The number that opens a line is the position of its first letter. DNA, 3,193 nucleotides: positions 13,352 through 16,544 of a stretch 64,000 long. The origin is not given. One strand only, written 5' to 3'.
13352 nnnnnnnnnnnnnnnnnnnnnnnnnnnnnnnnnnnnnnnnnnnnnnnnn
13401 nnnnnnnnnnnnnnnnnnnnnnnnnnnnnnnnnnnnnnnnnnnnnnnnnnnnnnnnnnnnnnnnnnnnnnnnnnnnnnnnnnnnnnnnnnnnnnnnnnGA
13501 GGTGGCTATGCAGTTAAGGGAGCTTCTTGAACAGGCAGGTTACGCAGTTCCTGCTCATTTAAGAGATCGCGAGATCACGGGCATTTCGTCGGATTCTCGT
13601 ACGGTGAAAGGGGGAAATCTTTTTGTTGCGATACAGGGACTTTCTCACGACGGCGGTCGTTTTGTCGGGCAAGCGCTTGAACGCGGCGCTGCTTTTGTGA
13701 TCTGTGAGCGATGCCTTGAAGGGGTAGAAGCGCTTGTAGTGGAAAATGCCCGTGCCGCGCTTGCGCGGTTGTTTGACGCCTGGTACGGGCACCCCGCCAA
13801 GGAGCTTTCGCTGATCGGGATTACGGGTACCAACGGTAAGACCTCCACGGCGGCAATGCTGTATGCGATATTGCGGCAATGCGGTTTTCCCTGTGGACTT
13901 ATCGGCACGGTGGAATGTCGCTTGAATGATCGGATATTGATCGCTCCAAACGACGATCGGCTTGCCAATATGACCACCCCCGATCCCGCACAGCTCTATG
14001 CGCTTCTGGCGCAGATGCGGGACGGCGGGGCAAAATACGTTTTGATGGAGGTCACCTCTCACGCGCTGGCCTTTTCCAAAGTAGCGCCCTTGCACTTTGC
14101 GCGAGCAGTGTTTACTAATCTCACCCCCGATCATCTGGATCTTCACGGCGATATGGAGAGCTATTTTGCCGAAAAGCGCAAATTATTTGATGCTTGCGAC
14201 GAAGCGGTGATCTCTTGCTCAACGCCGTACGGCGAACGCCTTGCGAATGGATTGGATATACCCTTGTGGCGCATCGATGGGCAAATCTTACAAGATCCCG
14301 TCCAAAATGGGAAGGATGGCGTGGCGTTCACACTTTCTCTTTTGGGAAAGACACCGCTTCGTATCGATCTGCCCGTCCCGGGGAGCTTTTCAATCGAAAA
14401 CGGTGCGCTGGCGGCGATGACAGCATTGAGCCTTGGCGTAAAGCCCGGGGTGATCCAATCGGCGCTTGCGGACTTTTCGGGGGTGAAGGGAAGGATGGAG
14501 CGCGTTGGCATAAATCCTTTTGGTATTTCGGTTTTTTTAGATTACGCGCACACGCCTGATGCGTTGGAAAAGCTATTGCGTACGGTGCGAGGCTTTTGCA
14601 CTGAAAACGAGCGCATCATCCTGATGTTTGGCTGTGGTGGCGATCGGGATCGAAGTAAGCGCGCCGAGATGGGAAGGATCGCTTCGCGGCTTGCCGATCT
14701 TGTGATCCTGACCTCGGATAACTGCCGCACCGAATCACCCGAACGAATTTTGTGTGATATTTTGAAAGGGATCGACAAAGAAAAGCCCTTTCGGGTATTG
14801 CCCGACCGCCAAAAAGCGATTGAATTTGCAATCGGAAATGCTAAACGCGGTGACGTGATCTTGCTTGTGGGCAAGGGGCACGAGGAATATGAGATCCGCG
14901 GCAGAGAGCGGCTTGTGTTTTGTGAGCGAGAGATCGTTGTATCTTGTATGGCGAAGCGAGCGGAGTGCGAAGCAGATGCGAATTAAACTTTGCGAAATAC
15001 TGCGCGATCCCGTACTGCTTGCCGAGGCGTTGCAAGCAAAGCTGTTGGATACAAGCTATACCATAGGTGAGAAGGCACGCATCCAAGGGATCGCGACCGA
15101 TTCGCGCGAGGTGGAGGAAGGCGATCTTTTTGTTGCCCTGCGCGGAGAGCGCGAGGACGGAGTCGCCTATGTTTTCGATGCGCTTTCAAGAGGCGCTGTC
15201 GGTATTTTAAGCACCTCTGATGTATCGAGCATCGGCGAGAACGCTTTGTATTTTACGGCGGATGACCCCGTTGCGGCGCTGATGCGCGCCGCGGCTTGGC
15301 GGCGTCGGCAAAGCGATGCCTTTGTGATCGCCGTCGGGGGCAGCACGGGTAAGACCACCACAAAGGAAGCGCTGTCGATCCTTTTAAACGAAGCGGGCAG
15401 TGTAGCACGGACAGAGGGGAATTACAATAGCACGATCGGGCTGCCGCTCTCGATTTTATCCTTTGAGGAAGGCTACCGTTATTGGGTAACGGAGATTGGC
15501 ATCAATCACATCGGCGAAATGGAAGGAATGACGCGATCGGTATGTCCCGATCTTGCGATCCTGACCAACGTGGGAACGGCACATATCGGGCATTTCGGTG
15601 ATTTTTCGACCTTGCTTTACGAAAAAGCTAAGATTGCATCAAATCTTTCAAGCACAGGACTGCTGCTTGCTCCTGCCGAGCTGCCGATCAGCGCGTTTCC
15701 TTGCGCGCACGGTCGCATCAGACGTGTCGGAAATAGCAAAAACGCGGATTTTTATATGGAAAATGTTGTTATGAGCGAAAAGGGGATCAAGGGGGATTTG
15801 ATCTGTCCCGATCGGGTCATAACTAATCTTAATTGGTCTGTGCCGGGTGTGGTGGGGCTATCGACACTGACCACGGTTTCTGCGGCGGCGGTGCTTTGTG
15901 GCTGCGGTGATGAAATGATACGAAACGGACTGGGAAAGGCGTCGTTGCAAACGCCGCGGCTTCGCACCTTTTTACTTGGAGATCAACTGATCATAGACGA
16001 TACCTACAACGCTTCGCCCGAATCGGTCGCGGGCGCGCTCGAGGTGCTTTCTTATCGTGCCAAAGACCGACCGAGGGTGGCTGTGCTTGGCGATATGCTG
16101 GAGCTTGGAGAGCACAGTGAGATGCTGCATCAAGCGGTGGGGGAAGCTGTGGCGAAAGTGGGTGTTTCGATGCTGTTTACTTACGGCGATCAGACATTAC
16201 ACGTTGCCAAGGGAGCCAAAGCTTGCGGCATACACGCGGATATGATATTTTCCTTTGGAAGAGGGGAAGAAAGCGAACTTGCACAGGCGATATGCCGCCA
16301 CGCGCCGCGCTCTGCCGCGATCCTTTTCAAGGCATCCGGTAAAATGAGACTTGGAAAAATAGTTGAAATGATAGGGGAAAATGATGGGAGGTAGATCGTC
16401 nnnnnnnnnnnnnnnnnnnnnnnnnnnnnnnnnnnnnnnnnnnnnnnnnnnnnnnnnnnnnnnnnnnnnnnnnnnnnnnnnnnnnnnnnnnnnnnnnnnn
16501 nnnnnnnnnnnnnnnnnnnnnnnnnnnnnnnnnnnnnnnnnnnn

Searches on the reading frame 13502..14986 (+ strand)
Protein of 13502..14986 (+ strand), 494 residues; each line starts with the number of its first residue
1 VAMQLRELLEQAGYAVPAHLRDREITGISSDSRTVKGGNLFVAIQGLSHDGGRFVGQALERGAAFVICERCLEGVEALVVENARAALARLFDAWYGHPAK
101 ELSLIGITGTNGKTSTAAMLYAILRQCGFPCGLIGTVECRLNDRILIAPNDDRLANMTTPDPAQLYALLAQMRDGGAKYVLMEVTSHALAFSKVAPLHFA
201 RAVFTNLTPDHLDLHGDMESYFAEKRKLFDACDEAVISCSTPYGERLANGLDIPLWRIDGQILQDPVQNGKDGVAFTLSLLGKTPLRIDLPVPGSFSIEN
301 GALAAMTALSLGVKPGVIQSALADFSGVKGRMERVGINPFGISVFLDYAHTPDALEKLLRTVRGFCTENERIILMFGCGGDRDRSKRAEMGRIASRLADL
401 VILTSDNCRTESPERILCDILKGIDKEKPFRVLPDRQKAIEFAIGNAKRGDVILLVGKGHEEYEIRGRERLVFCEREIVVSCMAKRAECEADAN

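Call 61: search_protein_families(library=pfam, proteins=[window:13502-14986:+], max_evalue=0.0001)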
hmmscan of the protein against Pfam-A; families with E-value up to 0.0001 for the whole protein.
window:13502-14986:+ (494 aa): 3 families
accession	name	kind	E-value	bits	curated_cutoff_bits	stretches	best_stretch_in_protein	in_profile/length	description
PF08245.18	Mur_ligase_M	-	5.2e-37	128.2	24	1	107-307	1-198/200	Mur ligase middle domain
PF02875.26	Mur_ligase_C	-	2.9e-32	112.6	28.4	1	330-459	1-127/127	Mur ligase, glutamate ligase domain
PF01225.30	Mur_ligase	-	1.8e-08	35.1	21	1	24-72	1-54/95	Mur ligase family, catalytic domain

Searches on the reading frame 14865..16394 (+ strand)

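Call 61: search_protein_families(library=pfam, proteins=[window:14865-16394:+], max_evalue=0.0001)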
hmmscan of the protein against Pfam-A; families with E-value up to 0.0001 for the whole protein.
window:14865-16394:+ (509 aa): 3 families
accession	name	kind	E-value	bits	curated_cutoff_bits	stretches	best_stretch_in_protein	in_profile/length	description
PF08245.18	Mur_ligase_M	-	9.7e-28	97.9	24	1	157-329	1-187/200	Mur ligase middle domain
PF02875.26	Mur_ligase_C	-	2.1e-10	41.9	28.4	1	374-492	12-127/127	Mur ligase, glutamate ligase domain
PF01225.30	Mur_ligase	-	4.2e-05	24.3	21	1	73-120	2-54/95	Mur ligase family, catalytic domain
